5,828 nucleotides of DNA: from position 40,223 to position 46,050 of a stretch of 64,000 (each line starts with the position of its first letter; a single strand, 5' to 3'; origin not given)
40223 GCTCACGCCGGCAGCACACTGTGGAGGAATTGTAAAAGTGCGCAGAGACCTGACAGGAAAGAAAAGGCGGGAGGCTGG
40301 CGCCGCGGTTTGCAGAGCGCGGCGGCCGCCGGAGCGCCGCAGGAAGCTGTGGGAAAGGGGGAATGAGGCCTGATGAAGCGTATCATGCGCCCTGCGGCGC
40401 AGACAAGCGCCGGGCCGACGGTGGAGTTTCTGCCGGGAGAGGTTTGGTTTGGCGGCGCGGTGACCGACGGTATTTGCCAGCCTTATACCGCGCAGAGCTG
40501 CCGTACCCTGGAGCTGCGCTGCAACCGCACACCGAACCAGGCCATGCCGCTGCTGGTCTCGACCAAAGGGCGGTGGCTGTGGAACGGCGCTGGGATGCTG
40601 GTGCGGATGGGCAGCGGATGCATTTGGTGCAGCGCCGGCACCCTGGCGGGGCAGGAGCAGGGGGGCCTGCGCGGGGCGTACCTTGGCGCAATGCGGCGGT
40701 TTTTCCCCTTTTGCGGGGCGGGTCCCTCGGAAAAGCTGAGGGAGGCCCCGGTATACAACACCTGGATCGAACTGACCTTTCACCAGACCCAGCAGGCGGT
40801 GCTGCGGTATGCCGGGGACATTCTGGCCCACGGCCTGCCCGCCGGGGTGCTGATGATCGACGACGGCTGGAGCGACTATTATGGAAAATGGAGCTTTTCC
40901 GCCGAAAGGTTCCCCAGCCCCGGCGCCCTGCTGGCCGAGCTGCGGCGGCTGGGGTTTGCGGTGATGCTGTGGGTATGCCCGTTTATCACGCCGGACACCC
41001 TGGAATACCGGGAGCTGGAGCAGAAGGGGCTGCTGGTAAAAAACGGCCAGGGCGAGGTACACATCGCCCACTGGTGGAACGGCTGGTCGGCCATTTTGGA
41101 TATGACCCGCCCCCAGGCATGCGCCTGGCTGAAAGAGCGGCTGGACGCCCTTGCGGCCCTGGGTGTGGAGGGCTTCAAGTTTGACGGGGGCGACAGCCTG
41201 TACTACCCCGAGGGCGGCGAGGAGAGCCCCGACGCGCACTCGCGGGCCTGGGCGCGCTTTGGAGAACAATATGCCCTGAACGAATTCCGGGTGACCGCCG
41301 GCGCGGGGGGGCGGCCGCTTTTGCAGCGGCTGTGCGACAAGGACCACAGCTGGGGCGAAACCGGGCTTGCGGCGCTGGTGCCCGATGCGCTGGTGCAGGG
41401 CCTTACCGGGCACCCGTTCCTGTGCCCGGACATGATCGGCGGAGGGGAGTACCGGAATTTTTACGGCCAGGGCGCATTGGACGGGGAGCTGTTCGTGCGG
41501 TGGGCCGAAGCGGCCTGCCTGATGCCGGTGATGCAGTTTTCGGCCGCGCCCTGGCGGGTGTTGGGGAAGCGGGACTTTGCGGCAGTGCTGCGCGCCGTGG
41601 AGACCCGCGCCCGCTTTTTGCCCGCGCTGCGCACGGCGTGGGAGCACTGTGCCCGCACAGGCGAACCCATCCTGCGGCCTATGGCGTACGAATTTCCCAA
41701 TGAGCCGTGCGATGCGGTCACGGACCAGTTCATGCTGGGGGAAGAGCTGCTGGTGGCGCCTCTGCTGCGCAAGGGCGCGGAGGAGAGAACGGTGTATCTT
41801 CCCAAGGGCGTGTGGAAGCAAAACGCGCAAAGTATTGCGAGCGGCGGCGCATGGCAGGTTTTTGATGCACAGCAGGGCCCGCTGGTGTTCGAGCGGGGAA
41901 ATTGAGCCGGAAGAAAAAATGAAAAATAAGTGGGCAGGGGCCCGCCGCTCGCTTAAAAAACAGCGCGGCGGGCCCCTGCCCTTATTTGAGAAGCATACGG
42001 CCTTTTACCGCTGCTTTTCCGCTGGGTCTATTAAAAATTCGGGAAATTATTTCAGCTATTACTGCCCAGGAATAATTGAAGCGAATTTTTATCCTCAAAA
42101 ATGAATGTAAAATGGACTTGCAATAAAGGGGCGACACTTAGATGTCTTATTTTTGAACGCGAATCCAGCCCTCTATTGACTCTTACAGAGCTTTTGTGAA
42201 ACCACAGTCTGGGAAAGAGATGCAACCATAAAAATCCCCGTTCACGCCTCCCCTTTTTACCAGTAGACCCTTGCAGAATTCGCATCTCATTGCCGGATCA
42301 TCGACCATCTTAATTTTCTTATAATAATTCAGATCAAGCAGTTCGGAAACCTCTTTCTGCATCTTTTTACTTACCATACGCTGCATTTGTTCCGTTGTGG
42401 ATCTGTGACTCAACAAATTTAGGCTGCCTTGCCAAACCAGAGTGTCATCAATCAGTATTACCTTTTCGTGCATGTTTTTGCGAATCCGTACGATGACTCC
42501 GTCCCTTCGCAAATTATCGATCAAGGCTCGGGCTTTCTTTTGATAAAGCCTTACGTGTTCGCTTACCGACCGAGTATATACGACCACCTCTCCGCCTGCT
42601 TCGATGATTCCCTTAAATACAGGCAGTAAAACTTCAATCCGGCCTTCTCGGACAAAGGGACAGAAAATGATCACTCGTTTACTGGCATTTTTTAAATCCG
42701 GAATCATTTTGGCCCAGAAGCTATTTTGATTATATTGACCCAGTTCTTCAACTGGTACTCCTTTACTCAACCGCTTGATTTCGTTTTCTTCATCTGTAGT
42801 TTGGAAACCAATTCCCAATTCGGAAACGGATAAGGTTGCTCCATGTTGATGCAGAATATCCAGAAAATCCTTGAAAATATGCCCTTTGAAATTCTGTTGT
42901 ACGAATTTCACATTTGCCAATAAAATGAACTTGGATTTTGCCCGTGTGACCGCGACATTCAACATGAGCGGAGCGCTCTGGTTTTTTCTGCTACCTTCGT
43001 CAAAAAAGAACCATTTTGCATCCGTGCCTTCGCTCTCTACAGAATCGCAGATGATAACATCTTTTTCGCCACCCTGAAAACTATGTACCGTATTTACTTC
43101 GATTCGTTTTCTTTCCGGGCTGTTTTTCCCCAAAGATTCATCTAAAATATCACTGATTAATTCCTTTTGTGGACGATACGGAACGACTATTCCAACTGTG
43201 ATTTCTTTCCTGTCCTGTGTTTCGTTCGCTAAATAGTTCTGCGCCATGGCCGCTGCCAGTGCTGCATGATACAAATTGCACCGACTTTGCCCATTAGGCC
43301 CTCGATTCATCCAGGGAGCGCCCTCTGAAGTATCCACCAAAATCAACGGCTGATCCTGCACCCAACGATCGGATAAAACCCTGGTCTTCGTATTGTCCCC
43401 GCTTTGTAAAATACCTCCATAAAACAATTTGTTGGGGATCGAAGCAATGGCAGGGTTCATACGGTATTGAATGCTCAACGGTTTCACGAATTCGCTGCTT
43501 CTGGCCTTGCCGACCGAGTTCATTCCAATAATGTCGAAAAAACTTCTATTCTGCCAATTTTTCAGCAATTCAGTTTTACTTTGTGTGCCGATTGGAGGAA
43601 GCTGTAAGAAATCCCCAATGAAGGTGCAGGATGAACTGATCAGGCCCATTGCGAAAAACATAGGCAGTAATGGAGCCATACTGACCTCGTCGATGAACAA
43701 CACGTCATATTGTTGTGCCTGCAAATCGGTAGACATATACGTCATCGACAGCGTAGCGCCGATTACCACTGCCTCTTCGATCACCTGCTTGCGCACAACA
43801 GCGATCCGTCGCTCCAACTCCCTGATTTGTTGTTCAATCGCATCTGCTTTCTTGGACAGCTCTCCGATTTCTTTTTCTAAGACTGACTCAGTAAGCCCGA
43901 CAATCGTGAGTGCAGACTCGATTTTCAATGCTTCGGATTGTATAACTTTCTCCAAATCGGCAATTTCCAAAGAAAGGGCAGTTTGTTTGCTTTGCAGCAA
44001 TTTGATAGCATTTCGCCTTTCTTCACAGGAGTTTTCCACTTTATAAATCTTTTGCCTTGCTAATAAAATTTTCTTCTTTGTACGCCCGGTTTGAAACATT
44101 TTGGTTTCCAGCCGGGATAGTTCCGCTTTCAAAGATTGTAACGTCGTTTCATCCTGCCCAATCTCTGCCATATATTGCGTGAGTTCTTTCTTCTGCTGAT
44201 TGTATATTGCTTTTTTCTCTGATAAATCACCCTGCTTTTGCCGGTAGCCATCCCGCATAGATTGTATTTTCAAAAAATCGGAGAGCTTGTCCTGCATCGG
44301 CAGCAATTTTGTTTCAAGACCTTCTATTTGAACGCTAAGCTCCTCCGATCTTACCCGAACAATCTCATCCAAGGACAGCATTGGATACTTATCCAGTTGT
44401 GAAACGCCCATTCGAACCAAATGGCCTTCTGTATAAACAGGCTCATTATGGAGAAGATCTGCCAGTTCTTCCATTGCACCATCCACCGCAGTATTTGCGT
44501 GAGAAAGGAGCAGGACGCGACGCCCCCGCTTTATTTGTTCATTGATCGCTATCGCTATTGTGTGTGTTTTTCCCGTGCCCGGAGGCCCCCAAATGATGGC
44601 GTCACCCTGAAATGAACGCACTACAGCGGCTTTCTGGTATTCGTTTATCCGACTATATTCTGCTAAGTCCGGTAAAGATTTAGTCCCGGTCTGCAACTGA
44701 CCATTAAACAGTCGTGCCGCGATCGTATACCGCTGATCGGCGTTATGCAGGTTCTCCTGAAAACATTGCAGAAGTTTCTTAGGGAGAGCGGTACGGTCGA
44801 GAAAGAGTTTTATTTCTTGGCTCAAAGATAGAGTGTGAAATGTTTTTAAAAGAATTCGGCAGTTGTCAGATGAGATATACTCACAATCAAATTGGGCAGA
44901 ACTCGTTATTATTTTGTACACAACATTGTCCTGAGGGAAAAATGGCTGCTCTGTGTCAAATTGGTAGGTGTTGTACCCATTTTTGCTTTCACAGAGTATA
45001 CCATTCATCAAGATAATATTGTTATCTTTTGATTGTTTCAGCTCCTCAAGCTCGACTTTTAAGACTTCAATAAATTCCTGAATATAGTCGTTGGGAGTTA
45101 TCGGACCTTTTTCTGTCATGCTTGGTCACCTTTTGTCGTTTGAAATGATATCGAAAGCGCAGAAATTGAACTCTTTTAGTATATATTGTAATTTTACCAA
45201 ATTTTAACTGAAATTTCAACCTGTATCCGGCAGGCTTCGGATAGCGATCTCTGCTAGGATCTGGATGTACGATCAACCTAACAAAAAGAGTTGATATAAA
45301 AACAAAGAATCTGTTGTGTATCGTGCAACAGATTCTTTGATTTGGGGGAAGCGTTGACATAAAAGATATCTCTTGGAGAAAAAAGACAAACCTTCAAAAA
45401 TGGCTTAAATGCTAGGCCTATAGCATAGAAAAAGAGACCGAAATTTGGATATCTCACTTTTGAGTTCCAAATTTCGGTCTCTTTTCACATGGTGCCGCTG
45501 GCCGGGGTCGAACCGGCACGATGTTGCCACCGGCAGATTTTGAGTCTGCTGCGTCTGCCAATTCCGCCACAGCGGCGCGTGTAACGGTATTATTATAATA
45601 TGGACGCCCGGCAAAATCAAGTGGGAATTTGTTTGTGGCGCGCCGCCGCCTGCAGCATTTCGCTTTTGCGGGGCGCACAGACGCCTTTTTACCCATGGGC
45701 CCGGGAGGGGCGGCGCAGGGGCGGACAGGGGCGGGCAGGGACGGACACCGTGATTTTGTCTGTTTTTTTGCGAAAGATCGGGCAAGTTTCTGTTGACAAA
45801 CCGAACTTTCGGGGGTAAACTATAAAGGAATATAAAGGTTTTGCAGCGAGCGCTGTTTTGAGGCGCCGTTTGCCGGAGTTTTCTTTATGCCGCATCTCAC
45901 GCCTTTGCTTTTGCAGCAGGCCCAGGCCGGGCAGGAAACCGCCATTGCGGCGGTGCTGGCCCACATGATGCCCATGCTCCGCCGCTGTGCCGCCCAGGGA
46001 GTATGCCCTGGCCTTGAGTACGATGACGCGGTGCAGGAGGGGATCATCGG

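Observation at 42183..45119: Candidate single-gene defence system: SF1 helicase with coiled-coil insert, HKD nuclease and topoisomerase-type zinc ribbon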

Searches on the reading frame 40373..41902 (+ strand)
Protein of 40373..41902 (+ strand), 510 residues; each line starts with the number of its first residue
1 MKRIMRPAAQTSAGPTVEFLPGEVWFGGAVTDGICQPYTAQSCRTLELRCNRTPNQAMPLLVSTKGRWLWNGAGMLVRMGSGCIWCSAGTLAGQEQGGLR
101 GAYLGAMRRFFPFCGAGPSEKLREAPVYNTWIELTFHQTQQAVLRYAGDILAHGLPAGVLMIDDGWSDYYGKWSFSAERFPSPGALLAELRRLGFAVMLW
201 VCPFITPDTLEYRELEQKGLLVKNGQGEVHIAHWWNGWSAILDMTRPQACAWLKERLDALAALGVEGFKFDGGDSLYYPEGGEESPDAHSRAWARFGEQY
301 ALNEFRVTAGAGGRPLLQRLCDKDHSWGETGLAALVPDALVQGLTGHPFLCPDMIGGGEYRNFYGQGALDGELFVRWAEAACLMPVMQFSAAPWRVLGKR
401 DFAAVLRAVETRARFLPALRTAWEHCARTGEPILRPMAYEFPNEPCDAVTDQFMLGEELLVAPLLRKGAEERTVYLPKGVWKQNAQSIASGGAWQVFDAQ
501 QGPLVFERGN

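Call 56: find_related_loci(query=window:40373-41902:+, collection=metagenome_contigs, flank=7000)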
Query window:40373-41902:+ (510 aa) in metagenome_contigs; peptide patterns used: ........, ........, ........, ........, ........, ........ (x = any residue, [..] = any of these).
130 stretches matched a pattern; 106 encode a relative of the query (tblastn E <= 1e-3); the best 80 are kept; 80 distinct loci.
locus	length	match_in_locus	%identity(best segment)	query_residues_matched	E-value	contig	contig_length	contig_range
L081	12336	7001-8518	88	2-508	0e+0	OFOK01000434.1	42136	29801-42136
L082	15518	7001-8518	89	2-508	0e+0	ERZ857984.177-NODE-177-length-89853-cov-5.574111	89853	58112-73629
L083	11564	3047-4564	88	2-508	0e+0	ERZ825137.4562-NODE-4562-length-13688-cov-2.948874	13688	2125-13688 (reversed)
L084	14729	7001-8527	65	2-508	0e+0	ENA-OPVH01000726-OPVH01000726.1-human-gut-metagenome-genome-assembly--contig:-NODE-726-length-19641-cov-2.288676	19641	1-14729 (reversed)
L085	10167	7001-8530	65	2-508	0e+0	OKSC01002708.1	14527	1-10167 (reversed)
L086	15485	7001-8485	65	16-508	0e+0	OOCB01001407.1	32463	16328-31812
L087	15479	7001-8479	66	17-508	0e+0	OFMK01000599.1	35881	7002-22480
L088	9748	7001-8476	63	18-508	0e+0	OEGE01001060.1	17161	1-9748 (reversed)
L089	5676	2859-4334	63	18-508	0e+0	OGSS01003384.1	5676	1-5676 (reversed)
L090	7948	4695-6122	64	6-481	0e+0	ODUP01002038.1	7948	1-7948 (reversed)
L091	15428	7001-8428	64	6-481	0e+0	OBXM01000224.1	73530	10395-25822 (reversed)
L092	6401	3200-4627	64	6-481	0e+0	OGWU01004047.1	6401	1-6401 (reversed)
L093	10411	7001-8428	64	6-481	0e+0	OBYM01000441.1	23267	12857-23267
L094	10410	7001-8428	64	6-481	0e+0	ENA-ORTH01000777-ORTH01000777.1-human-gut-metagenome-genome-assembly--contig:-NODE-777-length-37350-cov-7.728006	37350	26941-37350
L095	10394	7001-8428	64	6-481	0e+0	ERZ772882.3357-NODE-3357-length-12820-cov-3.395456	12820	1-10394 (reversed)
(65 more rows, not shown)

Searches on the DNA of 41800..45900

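Call 121: search_rna_families(source=window, start=41800, end=45900, threshold=evalue, max_evalue=0.1)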
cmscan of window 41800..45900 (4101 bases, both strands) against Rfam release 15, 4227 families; matches with E-value up to 0.1: 3.
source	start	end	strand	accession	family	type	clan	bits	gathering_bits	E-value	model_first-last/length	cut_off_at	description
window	45493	45576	-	RF00005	tRNA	Gene; tRNA;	CL00001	54.6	29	3.4e-10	1-71/71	no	tRNA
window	41925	41986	+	RF04337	Plastid-psbJ-1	Cis-reg;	CL00152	37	62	0.0022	1-64/64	no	Plastid-psbJ-1 3UTR RNA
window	41925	41986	-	RF04337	Plastid-psbJ-1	Cis-reg;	CL00152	31.8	62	0.032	1-64/64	no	Plastid-psbJ-1 3UTR RNA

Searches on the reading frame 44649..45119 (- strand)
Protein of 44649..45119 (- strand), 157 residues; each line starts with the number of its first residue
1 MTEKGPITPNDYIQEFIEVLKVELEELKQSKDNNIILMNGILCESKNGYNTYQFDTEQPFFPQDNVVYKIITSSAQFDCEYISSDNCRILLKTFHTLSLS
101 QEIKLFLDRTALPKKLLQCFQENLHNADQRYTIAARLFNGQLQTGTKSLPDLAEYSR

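Call 57: predict_structure(alignment_id=A2)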
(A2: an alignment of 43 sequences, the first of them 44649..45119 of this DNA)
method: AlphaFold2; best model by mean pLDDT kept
length: 157 residues; sequences in the alignment: 43
mean_pLDDT: 87.1   pTM: 0.69
mean pLDDT of the five models: 87.1, 86.7, 85.1, 84.9, 83.8
residues with pLDDT >= 90: 106; 70-90: 30; 50-70: 14; < 50: 7
segments of 3 or more residues with pLDDT < 50: 154-157
pLDDT, mean of each block of 10 residues (from residue 1): 71 93 90 90 96 96 92 94 96 94 94 94 91 84 54 52
secondary structure, 60 per line:
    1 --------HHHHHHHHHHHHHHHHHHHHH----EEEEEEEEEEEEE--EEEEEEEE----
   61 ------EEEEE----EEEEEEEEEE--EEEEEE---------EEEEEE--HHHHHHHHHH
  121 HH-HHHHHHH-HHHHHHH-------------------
elements in order: H9-29 E34-46 E49-56 E67-71 E76-85 E88-93 E103-108 H111-122 H124-130 H132-138

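Call 62: fold_search(model_id=the predicted structure, library=pdb)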
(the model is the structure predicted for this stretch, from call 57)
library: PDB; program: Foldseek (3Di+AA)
matches with E <= 10: 1459; with E <= 0.001: 0
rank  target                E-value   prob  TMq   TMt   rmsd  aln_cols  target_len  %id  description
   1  8qt6                  1.4e-03  1.00  0.35  0.16   5.0        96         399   12  Cryo-EM structure of Streptococcus pneumoniae NADPH oxidase (released 2024-07-24)
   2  8qta                  1.8e-03  1.00  0.35  0.16   4.9        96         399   12  Cryo-EM structure of Streptococcus pneumoniae NADPH oxidase F397A mutant in complex with NADPH (released 2024-07-24)
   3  8qq1_F                2.3e-03  1.00  0.33  0.25   4.8        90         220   11  SpNOX dehydrogenase domain, mutant F397W in complex with Flavin adenine dinucleotide (FAD) (released 2024-05-08)
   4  8qq7                  3.7e-03  1.00  0.36  0.16   3.8        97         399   14  Structure of SpNOX: a Bacterial NADPH oxidase (released 2024-05-08)
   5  8qq5_B                4.2e-03  1.00  0.35  0.26   4.7        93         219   12  Structure of WT SpNox DH domain: a bacterial NADPH oxidase. (released 2024-05-08)
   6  8qq5_A                4.7e-03  1.00  0.34  0.26   4.8        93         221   12  Structure of WT SpNox DH domain: a bacterial NADPH oxidase. (released 2024-05-08)
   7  3tfz_E                7.0e-03  0.25  0.14  0.14  19.4       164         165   12  Crystal structure of Zhui aromatase/cyclase from Streptomcyes sp. R1128 (released 2011-09-14)
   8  8qq1_G                7.4e-03  1.00  0.36  0.28   4.0        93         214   14  SpNOX dehydrogenase domain, mutant F397W in complex with Flavin adenine dinucleotide (FAD) (released 2024-05-08)
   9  3tfz_B                7.4e-03  0.23  0.14  0.14  19.5       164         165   12  Crystal structure of Zhui aromatase/cyclase from Streptomcyes sp. R1128 (released 2011-09-14)
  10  4b3g_A                8.4e-03  1.00  0.52  0.17   5.5       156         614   10  crystal structure of Ighmbp2 helicase in complex with RNA (released 2012-09-26)
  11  3op1_A                1.5e-02  0.99  0.33  0.19   9.1       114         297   16  Crystal Structure of Macrolide-efflux Protein SP_1110 from Streptococcus pneumoniae (released 2010-09-29)
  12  8qq1_C                1.7e-02  1.00  0.34  0.26   4.8        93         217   13  SpNOX dehydrogenase domain, mutant F397W in complex with Flavin adenine dinucleotide (FAD) (released 2024-05-08)
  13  4b3f                  1.7e-02  1.00  0.50  0.16   5.3       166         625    9  crystal structure of Ighmbp2 helicase (released 2012-09-26)
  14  8qq5_C                1.8e-02  1.00  0.32  0.25   4.8        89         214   16  Structure of WT SpNox DH domain: a bacterial NADPH oxidase. (released 2024-05-08)
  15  4wqm                  3.6e-02  0.99  0.33  0.17   4.3        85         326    7  Structure of the toluene 4-monooxygenase NADH oxidoreductase T4moF, K270S K271S variant (released 2015-09-09)
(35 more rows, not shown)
